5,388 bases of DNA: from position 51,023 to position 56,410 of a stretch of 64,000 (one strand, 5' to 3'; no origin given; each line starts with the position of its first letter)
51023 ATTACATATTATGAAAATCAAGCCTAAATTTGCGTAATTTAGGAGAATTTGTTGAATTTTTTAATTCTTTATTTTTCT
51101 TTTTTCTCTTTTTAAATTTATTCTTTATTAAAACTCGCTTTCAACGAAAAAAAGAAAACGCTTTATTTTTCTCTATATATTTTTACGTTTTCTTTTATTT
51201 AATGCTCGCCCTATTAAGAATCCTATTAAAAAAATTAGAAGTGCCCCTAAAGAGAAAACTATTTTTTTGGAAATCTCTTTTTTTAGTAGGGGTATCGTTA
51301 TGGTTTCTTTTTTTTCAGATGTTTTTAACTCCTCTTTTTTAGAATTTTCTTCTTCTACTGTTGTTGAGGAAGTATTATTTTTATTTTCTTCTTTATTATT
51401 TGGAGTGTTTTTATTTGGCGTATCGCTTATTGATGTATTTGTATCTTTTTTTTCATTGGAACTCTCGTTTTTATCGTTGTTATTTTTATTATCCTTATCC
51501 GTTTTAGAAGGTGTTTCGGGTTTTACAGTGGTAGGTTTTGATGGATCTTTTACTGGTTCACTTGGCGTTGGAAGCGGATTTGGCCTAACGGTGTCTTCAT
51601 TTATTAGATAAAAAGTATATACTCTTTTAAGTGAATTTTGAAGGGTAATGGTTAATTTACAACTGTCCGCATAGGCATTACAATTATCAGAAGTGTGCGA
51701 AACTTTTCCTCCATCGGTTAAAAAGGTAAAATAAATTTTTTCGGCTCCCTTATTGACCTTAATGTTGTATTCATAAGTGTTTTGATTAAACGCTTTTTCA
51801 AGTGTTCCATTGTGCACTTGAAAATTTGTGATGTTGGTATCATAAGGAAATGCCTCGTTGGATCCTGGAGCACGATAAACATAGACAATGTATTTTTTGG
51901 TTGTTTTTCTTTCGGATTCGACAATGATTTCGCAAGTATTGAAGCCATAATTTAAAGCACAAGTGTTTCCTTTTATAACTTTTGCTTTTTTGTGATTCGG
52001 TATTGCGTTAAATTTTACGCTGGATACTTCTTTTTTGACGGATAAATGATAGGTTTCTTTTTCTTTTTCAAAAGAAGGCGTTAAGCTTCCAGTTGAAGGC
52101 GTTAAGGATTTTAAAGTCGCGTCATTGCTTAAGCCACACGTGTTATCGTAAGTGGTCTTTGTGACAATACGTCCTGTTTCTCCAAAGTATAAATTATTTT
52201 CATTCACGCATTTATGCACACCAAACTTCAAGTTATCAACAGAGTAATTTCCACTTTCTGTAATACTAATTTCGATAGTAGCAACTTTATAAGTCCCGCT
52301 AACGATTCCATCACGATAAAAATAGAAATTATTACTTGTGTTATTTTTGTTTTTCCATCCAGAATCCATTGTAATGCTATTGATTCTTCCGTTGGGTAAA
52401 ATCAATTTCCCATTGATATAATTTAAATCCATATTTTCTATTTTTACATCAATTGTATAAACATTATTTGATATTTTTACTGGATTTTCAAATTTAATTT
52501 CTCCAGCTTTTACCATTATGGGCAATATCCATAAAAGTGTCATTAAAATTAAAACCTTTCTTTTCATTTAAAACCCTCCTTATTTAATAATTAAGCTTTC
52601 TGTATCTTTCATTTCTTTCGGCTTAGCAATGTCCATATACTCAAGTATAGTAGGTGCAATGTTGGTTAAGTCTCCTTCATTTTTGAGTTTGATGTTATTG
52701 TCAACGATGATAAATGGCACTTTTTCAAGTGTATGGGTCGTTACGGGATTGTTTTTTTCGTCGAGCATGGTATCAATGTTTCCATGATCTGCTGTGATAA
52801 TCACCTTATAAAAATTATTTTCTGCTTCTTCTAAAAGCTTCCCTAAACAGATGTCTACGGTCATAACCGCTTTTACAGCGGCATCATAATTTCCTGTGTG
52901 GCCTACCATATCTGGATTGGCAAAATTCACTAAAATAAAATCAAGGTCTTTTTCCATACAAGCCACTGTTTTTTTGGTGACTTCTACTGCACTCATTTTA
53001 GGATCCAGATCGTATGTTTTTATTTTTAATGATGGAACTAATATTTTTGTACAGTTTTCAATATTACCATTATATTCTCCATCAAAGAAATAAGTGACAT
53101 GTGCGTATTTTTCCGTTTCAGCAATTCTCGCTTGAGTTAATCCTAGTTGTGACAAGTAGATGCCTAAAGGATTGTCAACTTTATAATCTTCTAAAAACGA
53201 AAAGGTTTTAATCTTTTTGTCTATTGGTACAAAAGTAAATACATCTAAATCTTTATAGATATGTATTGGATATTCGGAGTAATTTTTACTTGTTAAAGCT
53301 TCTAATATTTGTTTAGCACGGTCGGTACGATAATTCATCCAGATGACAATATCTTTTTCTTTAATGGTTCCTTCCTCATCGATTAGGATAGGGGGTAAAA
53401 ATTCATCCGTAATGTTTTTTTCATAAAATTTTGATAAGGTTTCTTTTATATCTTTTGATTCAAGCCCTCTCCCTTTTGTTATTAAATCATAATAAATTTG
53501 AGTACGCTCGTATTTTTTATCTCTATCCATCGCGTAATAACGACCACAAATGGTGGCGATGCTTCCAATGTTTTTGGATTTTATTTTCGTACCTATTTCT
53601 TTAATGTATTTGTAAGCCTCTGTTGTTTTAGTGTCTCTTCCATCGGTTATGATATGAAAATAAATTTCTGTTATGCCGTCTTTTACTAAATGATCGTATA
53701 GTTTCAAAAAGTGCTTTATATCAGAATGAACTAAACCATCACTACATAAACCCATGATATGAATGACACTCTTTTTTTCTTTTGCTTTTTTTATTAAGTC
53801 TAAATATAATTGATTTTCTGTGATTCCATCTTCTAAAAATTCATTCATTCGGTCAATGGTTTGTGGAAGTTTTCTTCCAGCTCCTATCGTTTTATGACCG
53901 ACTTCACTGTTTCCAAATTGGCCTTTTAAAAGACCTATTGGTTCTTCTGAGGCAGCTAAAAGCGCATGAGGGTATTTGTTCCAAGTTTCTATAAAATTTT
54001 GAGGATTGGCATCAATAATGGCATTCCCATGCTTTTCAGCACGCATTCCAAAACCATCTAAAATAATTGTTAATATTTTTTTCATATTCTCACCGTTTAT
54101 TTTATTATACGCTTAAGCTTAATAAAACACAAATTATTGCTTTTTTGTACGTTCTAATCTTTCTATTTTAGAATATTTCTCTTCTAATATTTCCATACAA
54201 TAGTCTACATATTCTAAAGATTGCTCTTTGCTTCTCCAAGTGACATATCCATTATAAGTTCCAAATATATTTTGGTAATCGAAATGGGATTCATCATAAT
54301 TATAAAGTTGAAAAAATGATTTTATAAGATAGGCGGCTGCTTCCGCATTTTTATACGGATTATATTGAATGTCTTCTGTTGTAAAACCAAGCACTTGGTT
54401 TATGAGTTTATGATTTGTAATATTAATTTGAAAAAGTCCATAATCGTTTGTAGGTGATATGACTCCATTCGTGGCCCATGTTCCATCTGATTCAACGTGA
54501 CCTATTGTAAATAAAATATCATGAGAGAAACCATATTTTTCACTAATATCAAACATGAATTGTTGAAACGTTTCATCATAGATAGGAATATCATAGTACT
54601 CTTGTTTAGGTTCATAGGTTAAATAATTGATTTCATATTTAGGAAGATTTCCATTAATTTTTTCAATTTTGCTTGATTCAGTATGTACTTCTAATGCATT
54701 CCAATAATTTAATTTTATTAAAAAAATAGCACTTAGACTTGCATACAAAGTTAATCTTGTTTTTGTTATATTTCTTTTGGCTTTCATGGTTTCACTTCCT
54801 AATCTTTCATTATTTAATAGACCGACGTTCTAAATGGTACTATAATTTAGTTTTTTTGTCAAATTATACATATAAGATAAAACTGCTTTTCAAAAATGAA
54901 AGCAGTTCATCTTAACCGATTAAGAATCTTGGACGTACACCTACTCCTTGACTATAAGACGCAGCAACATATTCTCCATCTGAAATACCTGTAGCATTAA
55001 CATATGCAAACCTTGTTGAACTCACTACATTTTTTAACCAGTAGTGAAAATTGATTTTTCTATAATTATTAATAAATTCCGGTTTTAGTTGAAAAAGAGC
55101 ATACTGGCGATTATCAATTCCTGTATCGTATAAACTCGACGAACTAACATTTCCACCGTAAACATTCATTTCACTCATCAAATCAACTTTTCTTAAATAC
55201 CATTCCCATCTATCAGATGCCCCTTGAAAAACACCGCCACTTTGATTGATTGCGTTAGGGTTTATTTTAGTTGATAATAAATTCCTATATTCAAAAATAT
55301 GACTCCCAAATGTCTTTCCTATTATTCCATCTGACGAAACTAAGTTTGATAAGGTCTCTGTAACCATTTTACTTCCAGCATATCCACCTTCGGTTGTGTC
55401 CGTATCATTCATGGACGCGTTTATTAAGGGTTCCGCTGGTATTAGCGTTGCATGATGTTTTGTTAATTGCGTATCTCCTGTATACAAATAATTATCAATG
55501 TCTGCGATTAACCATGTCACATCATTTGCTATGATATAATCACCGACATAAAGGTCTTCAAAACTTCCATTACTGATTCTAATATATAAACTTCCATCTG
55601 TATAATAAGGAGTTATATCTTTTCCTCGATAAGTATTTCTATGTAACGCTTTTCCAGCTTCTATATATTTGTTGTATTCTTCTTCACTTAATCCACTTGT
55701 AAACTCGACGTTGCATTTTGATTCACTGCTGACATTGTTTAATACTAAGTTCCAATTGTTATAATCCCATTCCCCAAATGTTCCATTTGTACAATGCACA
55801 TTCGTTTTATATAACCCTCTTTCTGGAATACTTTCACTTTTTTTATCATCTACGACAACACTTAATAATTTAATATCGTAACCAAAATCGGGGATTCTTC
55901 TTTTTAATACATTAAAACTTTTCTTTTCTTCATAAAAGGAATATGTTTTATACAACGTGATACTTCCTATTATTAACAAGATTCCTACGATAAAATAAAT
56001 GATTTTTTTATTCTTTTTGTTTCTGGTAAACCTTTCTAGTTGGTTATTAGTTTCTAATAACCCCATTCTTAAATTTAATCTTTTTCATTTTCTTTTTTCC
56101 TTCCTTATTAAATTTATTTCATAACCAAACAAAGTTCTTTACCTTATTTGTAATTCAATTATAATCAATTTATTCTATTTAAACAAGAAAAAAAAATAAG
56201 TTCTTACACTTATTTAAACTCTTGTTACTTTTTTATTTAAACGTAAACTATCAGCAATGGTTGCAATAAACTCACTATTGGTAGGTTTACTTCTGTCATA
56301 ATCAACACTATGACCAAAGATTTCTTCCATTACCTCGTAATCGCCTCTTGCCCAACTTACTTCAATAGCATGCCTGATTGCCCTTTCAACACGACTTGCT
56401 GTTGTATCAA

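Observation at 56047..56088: Overlapping uORF upstream of copy 3 (and copy 1): translational coupling or silencing in the 4-G allele state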

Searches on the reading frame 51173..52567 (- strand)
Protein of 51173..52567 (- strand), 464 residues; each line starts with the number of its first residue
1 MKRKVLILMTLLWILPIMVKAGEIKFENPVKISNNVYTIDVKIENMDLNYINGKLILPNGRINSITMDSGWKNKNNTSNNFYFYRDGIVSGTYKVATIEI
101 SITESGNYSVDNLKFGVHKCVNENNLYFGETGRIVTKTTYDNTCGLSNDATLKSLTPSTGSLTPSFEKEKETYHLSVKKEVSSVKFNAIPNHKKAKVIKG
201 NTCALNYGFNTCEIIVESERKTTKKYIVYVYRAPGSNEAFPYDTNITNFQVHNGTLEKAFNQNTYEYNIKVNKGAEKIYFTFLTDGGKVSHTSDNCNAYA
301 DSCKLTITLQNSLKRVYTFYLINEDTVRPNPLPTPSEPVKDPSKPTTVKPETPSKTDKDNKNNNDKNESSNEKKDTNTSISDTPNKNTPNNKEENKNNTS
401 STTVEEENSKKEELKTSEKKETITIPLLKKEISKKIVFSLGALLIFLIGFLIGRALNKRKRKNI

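Call 10: search_protein_families(library=pfam, proteins=[window:51173-52567:-], max_evalue=0.01)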
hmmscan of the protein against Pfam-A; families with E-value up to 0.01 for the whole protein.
window:51173-52567:- (464 aa): 2 families
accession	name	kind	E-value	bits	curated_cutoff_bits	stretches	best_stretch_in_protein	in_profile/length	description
PF12733.13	Cadherin-like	-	1.9e-06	28.7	24.2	1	154-232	3-88/89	Cadherin-like beta sandwich domain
PF01080.22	Presenilin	-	0.0054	16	34.3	1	353-455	249-349/408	Presenilin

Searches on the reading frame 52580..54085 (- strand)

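Call 10: search_protein_families(library=pfam, proteins=[window:52580-54085:-], max_evalue=0.01)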
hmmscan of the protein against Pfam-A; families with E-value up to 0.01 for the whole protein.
window:52580-54085:- (501 aa): 3 families
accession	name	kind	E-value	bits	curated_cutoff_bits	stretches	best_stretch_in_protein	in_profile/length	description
PF06415.18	iPGM_N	-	8.7e-64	215.4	27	1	86-285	8-212/217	BPG-independent PGAM N-terminus (iPGM_N)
PF01676.23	Metalloenzyme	-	1.9e-63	214.7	24.3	1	2-486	1-250/252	Metalloenzyme superfamily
PF01663.27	Phosphodiest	-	3.9e-10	40.3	23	1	374-479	157-256/342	Type I phosphodiesterase / nucleotide pyrophosphatase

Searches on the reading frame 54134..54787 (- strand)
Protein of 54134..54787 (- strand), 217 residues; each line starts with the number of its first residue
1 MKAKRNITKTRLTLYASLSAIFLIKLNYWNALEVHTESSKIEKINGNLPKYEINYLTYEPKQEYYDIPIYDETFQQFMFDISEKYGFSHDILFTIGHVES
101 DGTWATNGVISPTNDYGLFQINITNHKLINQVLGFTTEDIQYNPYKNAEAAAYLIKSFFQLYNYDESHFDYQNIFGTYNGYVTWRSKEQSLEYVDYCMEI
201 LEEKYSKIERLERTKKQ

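Call 10: search_protein_families(library=pfam, proteins=[window:54134-54787:-], max_evalue=0.01)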
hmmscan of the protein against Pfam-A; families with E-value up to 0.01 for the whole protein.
window:54134-54787:- (217 aa): 2 families
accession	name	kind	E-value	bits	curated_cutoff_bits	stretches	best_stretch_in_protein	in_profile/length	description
PF01464.25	SLT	-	8.9e-09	35.4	21.3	1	80-179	5-95/117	Transglycosylase SLT domain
PF18896.5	SLT_3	-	0.0015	19.4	27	1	92-155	17-77/89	Lysozyme like domain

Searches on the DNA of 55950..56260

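Call 31: search_rna_families(source=window, start=55950, end=56260, threshold=evalue, max_evalue=1)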
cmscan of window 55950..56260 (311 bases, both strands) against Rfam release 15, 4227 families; matches with E-value up to 1: 0.
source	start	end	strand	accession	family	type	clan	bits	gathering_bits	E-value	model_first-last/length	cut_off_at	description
